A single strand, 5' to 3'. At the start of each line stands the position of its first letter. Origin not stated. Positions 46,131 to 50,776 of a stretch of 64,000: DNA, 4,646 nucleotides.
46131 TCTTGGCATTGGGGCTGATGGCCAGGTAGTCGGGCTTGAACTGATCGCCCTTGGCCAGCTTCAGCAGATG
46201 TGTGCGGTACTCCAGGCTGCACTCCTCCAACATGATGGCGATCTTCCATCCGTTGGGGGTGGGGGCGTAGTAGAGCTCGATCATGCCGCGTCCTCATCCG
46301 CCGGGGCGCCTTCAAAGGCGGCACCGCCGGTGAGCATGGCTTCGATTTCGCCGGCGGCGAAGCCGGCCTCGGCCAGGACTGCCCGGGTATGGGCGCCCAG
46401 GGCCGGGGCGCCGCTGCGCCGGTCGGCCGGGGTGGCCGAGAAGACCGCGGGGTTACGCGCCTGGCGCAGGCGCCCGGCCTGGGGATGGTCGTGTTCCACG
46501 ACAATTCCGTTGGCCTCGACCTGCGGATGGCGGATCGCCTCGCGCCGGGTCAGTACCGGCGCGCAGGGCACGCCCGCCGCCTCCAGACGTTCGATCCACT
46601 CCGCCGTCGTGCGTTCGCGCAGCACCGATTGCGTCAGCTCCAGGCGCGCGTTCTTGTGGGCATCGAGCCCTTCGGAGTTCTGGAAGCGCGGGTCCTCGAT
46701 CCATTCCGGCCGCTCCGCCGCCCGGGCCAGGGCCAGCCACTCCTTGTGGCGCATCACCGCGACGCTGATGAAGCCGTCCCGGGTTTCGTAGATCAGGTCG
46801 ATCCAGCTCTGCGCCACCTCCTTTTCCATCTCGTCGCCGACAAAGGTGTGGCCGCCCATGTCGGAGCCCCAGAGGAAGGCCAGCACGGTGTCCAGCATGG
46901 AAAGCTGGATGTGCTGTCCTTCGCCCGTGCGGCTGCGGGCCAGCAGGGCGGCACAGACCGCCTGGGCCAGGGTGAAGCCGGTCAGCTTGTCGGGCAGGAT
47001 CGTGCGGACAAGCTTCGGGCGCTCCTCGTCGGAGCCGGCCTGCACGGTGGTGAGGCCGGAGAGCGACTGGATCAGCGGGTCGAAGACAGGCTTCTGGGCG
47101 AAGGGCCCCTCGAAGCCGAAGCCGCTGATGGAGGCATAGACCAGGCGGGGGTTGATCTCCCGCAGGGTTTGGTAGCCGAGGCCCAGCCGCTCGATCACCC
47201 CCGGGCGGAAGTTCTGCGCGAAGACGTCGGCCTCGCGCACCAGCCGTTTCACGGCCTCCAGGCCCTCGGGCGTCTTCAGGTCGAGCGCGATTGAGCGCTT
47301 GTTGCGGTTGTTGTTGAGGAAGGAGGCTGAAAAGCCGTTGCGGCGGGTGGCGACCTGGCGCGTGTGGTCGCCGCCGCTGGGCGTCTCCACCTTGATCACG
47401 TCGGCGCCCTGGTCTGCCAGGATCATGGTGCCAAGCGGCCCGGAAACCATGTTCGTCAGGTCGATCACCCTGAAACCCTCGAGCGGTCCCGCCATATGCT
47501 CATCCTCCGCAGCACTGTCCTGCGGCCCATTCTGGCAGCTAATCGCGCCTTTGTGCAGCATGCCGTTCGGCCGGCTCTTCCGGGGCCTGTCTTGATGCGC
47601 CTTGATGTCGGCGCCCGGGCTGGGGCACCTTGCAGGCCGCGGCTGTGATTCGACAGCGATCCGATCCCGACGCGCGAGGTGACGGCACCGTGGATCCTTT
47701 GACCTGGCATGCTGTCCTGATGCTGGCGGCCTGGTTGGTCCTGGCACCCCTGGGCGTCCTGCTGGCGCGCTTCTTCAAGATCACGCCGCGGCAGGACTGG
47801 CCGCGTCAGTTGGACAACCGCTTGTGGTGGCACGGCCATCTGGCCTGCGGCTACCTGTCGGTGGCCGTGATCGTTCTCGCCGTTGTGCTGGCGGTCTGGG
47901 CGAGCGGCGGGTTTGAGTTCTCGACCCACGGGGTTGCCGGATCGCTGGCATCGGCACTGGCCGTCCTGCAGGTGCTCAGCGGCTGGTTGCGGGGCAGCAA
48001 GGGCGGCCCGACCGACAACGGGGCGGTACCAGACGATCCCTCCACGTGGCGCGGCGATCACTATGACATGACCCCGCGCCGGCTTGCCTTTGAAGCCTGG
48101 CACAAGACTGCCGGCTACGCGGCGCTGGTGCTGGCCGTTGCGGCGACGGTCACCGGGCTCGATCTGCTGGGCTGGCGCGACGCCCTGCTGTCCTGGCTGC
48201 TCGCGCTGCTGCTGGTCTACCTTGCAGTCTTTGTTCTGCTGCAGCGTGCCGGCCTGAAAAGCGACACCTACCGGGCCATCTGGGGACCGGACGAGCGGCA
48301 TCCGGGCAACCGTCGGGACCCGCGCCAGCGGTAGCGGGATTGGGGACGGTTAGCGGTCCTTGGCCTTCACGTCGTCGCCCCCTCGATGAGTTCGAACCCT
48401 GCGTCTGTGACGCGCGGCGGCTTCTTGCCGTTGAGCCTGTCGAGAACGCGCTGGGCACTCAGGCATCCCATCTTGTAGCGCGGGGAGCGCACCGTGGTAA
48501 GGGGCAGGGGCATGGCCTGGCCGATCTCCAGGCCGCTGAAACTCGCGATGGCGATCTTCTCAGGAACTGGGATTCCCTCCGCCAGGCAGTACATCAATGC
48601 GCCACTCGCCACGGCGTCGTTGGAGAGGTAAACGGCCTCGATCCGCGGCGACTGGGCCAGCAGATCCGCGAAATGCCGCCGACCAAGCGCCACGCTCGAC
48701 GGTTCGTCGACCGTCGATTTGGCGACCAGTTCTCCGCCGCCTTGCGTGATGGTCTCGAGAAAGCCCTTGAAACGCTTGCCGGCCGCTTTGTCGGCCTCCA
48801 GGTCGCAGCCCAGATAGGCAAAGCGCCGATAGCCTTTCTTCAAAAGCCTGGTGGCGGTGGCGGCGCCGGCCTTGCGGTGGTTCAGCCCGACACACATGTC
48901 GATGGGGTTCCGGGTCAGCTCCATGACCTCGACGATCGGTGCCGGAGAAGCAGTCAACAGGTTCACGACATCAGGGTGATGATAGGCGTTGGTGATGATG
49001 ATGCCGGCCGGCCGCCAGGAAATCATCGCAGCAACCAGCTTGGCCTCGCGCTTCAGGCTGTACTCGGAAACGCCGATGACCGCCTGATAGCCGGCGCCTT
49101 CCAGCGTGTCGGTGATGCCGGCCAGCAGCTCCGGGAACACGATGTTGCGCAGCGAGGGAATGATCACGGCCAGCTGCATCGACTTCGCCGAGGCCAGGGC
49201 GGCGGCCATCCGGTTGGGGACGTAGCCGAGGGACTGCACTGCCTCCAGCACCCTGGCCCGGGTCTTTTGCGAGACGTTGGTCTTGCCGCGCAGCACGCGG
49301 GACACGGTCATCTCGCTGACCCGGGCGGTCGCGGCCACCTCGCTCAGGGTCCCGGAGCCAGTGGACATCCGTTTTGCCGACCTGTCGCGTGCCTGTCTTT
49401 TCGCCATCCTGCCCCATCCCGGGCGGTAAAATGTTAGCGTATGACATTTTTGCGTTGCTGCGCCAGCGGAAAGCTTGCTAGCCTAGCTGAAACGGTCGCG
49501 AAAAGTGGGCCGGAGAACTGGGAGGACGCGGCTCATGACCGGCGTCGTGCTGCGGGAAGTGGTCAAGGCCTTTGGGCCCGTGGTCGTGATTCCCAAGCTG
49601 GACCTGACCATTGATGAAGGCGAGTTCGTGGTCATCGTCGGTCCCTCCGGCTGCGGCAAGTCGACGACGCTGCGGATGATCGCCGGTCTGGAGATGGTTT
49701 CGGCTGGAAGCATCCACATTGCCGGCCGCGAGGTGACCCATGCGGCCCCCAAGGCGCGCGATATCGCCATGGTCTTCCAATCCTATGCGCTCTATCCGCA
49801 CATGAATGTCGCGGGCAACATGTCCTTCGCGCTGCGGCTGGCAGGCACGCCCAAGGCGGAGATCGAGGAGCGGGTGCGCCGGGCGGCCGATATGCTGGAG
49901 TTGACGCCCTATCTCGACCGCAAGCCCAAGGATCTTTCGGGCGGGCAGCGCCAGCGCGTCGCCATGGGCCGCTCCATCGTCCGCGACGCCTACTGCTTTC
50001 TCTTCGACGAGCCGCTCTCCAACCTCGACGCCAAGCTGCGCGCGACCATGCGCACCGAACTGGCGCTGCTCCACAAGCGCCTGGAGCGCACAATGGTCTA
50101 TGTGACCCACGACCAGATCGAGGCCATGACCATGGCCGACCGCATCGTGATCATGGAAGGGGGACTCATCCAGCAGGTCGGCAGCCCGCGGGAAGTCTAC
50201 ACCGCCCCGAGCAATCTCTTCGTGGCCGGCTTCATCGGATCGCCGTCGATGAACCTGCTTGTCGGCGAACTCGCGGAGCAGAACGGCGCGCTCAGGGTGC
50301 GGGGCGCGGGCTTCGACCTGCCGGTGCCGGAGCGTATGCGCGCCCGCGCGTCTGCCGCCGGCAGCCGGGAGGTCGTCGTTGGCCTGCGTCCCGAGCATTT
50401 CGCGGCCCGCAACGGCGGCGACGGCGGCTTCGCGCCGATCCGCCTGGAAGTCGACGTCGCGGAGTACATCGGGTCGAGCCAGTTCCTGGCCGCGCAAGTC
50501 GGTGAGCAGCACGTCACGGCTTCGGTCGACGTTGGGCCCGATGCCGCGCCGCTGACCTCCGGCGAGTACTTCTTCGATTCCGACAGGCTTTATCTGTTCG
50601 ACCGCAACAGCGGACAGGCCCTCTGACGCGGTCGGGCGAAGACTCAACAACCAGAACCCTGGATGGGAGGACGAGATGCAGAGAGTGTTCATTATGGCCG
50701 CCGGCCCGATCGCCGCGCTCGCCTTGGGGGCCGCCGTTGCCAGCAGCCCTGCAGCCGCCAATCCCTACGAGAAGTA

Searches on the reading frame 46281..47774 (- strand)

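Call 62: search_protein_families(library=padloc, proteins=[window:46281-47774:-], max_evalue=0.00001)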
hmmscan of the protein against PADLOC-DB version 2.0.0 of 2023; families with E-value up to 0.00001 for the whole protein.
window:46281-47774:- (497 aa): 0 families

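Call 63: search_protein_families(library=pfam, proteins=[window:46281-47774:-], max_evalue=0.00001)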
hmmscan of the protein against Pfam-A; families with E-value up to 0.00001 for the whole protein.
window:46281-47774:- (497 aa): 1 family
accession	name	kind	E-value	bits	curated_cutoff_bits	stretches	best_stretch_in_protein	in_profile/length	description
PF02515.22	CoA_transf_3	-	2.2e-117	392.7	23.3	1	98-463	1-366/366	CoA-transferase family III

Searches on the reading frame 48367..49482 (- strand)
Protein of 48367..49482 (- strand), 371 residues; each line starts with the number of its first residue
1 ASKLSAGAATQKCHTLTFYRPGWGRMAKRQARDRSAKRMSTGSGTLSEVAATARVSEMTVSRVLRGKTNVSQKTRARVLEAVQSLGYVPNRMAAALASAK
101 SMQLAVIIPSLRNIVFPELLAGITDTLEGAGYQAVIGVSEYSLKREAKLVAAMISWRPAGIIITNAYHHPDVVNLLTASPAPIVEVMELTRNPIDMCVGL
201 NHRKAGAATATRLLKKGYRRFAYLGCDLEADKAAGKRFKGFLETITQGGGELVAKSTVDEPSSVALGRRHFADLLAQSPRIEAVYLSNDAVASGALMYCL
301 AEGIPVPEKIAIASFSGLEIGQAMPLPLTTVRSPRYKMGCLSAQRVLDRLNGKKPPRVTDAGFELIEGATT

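Call 62: search_protein_families(library=padloc, proteins=[window:48367-49482:-], max_evalue=0.00001)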
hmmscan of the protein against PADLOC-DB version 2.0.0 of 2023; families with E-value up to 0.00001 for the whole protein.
window:48367-49482:- (371 aa): 0 families

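Call 63: search_protein_families(library=pfam, proteins=[window:48367-49482:-], max_evalue=0.00001)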
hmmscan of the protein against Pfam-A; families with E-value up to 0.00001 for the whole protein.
window:48367-49482:- (371 aa): 4 families
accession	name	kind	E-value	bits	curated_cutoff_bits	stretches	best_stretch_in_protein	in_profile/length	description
PF13377.12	Peripla_BP_3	-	3.6e-23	82.9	26.5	1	211-371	2-167/167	Periplasmic binding protein-like domain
PF00532.27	Peripla_BP_1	-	5.9e-18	65.8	22.2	1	103-350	3-261/281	Periplasmic binding proteins and sugar binding domain of LacI family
PF00356.27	LacI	-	2.2e-17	63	27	1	45-90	1-46/46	Bacterial regulatory proteins, lacI family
PF13407.12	Peripla_BP_4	-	9.8e-10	38.8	35.1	1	105-312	2-213/258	Periplasmic binding protein domain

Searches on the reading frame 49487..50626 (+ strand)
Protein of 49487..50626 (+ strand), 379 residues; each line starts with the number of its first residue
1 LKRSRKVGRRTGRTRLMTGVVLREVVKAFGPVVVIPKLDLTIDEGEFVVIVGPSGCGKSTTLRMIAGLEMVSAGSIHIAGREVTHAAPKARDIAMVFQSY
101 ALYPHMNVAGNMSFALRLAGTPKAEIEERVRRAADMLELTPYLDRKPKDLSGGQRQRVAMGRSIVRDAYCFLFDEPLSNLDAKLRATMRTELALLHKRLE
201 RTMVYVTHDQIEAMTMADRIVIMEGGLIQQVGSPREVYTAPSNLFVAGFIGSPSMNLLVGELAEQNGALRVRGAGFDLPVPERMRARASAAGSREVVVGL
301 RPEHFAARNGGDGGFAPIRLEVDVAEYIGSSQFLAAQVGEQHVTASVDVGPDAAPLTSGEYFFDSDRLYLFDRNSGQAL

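Call 62: search_protein_families(library=padloc, proteins=[window:49487-50626:+], max_evalue=0.00001)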
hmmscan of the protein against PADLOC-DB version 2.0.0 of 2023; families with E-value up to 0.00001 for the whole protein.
window:49487-50626:+ (379 aa): 2 families
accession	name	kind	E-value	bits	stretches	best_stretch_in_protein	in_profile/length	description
PDLC04135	mad3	-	6.6e-28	96.3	2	138-225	250-339/374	mads_3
PDLC04140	mad8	-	1.3e-08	32.8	1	35-186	17-101/314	mads_8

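Call 63: search_protein_families(library=pfam, proteins=[window:49487-50626:+], max_evalue=0.00001)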
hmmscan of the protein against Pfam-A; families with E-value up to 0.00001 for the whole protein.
window:49487-50626:+ (379 aa): 2 families
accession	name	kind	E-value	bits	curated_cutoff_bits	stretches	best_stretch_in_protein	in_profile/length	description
PF00005.33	ABC_tran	-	1.4e-30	107.1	25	1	37-177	3-136/137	ABC transporter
PF17912.7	OB_MalK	-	3.4e-13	50.7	27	1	251-305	1-53/53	MalK OB fold domain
